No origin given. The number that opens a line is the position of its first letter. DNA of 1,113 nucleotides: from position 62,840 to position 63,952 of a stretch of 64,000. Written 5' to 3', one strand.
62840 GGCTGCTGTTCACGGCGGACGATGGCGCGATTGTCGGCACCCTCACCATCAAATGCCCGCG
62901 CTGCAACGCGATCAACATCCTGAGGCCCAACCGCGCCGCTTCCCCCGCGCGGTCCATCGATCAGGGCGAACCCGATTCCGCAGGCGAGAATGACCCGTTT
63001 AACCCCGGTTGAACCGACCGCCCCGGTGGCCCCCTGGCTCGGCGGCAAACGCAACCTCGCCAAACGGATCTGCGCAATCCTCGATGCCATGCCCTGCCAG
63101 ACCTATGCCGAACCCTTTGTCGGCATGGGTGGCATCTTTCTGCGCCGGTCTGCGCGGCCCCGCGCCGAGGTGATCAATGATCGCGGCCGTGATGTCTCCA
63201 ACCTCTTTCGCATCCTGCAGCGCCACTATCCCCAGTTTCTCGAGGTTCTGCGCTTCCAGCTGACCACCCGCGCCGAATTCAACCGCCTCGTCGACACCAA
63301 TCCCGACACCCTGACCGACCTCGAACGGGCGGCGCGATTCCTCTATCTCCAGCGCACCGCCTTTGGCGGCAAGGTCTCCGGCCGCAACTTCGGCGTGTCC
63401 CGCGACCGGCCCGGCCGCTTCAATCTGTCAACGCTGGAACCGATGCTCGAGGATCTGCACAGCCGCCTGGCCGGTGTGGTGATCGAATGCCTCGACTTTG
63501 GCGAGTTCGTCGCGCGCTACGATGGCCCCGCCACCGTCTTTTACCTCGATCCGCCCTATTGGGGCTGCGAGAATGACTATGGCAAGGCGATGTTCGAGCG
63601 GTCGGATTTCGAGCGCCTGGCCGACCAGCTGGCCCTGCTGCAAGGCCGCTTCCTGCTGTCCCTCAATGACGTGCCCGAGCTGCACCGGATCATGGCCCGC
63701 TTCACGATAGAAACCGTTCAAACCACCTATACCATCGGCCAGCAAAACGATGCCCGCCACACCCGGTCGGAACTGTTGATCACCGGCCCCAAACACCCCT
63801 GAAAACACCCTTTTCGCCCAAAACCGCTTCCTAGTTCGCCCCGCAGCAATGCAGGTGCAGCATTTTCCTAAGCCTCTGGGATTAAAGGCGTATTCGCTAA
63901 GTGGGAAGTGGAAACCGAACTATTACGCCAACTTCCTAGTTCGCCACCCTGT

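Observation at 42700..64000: Mu-like transposable element with an intact early/transposition module and host-recognition genes but no head or tail-shaft module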

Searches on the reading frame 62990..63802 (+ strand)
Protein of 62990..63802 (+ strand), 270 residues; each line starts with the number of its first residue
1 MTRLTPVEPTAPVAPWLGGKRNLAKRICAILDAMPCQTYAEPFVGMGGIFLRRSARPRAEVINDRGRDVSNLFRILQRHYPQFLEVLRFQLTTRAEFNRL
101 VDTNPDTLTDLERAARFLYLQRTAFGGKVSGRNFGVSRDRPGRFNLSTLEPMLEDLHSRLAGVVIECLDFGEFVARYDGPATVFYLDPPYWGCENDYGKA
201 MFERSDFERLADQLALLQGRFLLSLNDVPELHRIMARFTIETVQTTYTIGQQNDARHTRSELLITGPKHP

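Call 12: find_encoding_contigs(protein=window:62990-63802:+, flank=10000, max_places=6)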
Protein window:62990-63802:+ (270 aa): 2 contigs read that carry it; 1 place shown.
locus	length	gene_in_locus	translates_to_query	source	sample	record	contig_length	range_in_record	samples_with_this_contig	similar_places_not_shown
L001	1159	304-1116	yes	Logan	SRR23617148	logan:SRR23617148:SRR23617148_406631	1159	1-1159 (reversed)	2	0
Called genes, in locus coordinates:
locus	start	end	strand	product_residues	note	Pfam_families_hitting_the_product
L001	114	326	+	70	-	PF10122:Zn_ribbon_Com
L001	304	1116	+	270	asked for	PF02086:MethyltransfD12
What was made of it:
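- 62990..63802 (+): Dam-type (D12 class) adenine methyltransferase, the last gene at the left end. PF02086 (call 12).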

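Call 14: find_related_loci(query=window:62990-63802:+, collection=viral_contigs, flank=10000)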
Query window:62990-63802:+ (270 aa) in viral_contigs; peptide patterns used: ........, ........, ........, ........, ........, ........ (x = any residue, [..] = any of these).
63 stretches matched a pattern; 46 encode a relative of the query (tblastn E <= 1e-3); 46 distinct loci.
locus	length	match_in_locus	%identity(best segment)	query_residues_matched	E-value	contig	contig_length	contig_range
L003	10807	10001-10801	79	2-268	3e-146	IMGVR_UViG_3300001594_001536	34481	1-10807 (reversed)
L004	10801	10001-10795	79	2-266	8e-146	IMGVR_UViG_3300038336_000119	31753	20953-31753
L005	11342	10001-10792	79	2-265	6e-145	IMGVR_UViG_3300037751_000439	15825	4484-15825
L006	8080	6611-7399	80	4-266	4e-144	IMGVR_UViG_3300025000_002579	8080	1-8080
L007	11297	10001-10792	79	4-267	1e-143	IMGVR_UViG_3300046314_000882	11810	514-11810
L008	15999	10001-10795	77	2-266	2e-142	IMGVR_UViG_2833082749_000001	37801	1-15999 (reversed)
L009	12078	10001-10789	79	3-265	4e-142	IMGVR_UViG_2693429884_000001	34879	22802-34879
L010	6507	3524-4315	77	3-266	5e-141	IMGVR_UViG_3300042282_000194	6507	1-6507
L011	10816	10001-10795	76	4-268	2e-140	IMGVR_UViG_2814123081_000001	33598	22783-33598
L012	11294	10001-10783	77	5-265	2e-140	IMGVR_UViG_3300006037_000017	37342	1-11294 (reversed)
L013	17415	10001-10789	77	4-265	9e-140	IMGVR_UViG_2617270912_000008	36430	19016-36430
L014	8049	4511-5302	75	2-265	3e-139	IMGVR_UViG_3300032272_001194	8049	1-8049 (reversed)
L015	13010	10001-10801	76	4-270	3e-139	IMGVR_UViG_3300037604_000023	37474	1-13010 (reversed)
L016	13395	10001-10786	77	4-265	1e-138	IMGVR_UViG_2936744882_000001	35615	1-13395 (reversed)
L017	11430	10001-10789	76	4-265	2e-138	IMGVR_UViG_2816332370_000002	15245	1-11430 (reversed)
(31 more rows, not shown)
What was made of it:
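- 62990..63802 (+): It is the terminal viral gene in many 32-38-kb viral contigs (call 14).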

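Call 29: list_cluster_members(proteins=[P0001, window:62990-63802:+, window:41297-42109:-, window:49834-50337:-])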
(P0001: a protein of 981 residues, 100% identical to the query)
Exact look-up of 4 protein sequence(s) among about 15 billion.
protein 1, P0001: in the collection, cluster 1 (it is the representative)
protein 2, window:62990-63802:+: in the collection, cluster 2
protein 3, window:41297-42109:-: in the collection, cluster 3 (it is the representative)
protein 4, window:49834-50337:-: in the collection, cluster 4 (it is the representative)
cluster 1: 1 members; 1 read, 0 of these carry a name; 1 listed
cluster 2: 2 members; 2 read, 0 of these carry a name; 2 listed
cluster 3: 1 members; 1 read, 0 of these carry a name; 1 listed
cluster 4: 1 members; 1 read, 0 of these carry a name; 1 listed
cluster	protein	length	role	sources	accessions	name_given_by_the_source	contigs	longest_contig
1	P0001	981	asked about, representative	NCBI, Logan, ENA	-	-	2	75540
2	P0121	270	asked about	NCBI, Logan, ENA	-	-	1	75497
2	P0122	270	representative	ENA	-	-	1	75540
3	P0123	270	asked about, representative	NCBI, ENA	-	-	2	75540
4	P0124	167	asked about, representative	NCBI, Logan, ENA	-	-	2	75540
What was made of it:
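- The source appears to be a metagenome-derived contig: no organism name, and ENA, NCBI and Logan sources (call 29).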

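Call 63: find_related_loci(query=L003:664-1107:-, collection=viral_contigs, flank=10000)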
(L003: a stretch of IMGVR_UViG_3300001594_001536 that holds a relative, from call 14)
Query L003:664-1107:- (148 aa) in viral_contigs; peptide patterns used: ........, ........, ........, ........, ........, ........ (x = any residue, [..] = any of these).
28 stretches matched a pattern; 23 encode a relative of the query (tblastn E <= 1e-3); 23 distinct loci.
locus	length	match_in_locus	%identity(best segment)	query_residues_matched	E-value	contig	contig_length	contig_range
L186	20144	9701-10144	100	1-148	2e-95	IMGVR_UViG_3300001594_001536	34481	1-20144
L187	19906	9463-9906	98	1-148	5e-93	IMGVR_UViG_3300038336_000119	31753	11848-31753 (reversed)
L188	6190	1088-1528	97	2-148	1e-91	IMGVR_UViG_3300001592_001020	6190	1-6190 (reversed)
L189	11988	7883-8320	97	3-148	2e-90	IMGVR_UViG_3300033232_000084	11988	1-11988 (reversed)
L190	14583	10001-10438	94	3-148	3e-88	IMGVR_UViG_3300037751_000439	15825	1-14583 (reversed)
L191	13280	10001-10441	68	1-147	4e-67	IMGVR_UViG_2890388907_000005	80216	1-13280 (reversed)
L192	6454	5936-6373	71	2-148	5e-66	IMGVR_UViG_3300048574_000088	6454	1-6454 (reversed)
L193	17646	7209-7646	71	2-148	2e-65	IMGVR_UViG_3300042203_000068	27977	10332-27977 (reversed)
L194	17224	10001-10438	71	2-148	2e-65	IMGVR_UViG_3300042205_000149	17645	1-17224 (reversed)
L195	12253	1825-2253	67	4-148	7e-57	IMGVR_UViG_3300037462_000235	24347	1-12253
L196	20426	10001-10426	67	5-148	2e-56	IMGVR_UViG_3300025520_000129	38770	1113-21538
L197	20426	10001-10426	67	5-148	6e-56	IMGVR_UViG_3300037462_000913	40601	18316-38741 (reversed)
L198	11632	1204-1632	66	4-148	2e-55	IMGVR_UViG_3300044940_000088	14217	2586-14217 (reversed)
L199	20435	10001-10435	65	2-148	3e-55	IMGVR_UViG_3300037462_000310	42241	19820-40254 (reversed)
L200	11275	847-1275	61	2-148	3e-55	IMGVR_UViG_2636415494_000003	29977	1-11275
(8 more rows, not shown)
